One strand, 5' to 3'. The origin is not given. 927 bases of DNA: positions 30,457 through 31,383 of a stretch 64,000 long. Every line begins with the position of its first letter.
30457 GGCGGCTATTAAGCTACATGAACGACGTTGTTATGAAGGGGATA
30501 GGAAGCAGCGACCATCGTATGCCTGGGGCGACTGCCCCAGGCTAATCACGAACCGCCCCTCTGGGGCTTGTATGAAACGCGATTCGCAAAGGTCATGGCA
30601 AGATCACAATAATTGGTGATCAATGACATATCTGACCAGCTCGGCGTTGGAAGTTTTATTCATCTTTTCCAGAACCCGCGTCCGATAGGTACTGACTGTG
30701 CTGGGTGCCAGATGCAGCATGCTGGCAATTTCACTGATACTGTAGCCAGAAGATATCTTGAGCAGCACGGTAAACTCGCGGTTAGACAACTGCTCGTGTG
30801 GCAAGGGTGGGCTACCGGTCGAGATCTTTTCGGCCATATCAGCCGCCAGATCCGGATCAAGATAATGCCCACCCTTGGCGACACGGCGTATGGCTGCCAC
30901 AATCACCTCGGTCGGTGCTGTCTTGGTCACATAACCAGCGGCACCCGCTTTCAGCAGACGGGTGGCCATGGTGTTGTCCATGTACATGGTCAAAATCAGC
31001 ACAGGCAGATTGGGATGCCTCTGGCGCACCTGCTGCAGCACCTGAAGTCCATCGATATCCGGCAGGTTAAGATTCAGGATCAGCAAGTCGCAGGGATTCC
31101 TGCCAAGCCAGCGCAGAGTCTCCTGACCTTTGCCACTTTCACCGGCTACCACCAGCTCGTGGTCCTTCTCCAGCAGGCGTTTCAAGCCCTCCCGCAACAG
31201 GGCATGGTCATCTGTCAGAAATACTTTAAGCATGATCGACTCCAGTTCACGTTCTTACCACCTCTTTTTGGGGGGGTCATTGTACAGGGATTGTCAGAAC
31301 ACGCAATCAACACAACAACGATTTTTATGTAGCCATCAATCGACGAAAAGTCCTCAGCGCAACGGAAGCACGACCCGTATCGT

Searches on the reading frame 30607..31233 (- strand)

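Call 9: search_protein_families(library=pfam, proteins=[window:30607-31233:-], max_evalue=0.001)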
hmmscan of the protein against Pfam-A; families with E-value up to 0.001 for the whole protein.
window:30607-31233:- (209 aa): 3 families
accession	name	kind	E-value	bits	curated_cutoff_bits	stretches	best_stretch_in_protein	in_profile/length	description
PF00072.30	Response_reg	-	5.1e-27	94.7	30.2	1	4-116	1-111/111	Response regulator receiver domain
PF00196.25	GerE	-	3.6e-15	55.8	23.5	1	148-202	2-56/57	Bacterial regulatory proteins, luxR family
PF08281.18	Sigma70_r4_2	-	6.1e-06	26.2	25.7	1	147-191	9-54/54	Sigma-70, region 4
